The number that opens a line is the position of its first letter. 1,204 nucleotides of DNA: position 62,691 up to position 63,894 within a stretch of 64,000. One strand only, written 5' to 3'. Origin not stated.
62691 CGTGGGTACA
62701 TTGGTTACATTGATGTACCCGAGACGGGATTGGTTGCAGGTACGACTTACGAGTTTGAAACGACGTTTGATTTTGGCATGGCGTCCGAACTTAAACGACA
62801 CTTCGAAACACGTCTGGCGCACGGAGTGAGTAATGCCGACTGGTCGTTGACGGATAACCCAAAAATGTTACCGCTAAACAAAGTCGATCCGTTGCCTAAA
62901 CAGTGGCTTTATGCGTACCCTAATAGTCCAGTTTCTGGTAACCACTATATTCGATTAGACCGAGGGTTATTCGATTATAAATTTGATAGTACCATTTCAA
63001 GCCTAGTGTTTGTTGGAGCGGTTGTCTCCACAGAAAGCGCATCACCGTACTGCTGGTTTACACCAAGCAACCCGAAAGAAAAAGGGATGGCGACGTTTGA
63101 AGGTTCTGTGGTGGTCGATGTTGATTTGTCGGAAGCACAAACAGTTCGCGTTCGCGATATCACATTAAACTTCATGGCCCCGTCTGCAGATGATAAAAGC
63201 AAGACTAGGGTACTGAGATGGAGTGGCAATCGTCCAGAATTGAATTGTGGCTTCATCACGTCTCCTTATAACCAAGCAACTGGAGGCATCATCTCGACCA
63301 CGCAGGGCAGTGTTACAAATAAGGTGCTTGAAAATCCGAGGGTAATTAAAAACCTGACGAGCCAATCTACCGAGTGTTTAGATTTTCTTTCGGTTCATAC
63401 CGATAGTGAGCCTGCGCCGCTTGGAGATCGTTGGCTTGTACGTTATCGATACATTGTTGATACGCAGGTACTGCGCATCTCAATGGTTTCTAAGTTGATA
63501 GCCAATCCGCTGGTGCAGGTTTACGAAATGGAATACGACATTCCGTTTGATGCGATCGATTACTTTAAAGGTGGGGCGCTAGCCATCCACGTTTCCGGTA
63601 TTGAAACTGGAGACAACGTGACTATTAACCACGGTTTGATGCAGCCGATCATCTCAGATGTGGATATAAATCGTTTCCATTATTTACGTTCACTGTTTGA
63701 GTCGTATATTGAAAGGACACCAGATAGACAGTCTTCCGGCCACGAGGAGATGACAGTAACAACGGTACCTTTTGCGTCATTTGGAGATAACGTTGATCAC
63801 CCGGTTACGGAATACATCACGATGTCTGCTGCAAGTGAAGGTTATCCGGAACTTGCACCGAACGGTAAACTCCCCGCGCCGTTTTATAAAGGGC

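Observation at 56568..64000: Two adjacent giant tail-fibre-like genes, the second truncated by the window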

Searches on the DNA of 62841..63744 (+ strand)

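Call 102: search_dna_similar(query=window:62841-63744:+, collection=phages, mode=distant, max_rows=45)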
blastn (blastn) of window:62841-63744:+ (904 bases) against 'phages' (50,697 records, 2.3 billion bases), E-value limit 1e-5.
Records with a match: 34; places in all: 34; records where one place covers at least 80% of the query: 23.
Best place of each record, by identity: >=99% 4; 80-90% 11; 60-80% 19.
By first word of the organism name: Salmonella 30; Escherichia 2; Enterobacteria 1; Proteus 1.
By host as written in the record: - 24; Salmonella enterica 4; Escherichia coli 2; Salmonella sp. 2; Salmonella enterica subsp. enterica serovar Enteritidis 1; Proteus mirabilis 3b10_21 1.
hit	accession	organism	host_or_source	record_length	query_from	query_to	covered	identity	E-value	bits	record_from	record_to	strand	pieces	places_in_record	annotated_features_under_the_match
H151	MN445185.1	Escherichia phage vB_EcoM_EC001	Escherichia coli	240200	1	904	100%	99.4%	0e+0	1608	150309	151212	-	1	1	hypothetical protein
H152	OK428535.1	Escherichia phage vB_EcoM_Lh1B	Escherichia coli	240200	1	904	100%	99.4%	0e+0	1608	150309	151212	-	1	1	hypothetical protein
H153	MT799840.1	Salmonella phage JN03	Salmonella sp.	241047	1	904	100%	99.0%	0e+0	1590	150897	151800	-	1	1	hypothetical protein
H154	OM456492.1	Salmonella phage SaP7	Salmonella sp.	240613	1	904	100%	99.0%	0e+0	1590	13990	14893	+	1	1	hypothetical protein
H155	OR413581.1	Salmonella phage SPLA3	Salmonella enterica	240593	1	902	100%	72.1%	3e-127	461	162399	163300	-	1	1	virion structural protein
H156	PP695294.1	Salmonella phage 1252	Salmonella enterica subsp. enterica ...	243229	1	902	100%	71.9%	2e-124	452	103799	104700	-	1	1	hypothetical protein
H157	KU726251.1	Enterobacteria phage SEGD1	Salmonella enterica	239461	1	902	100%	71.6%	3e-120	438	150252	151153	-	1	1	hypothetical protein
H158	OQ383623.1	Salmonella phage MET_P1_082_240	cattle manure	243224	1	902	100%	71.4%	5e-118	431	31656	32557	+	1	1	hypothetical protein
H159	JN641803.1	Salmonella phage SPN3US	-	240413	1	902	100%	71.3%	2e-117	429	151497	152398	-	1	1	hypothetical protein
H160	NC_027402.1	Salmonella phage SPN3US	-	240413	1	902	100%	71.3%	2e-117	429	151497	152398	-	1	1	virion structural protein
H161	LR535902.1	Salmonella phage SPFM4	-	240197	1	902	100%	71.3%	6e-117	426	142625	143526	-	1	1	hypothetical protein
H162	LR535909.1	Salmonella phage SPFM11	-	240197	1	902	100%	71.3%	6e-117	426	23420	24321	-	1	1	hypothetical protein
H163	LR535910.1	Salmonella phage SPFM13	-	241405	1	902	100%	71.3%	6e-117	426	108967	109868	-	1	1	hypothetical protein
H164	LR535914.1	Salmonella phage SPFM17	-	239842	1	902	100%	71.3%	6e-117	426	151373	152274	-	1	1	hypothetical protein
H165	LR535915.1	Salmonella phage SPFM16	-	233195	1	902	100%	71.3%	6e-117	426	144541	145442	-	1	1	hypothetical protein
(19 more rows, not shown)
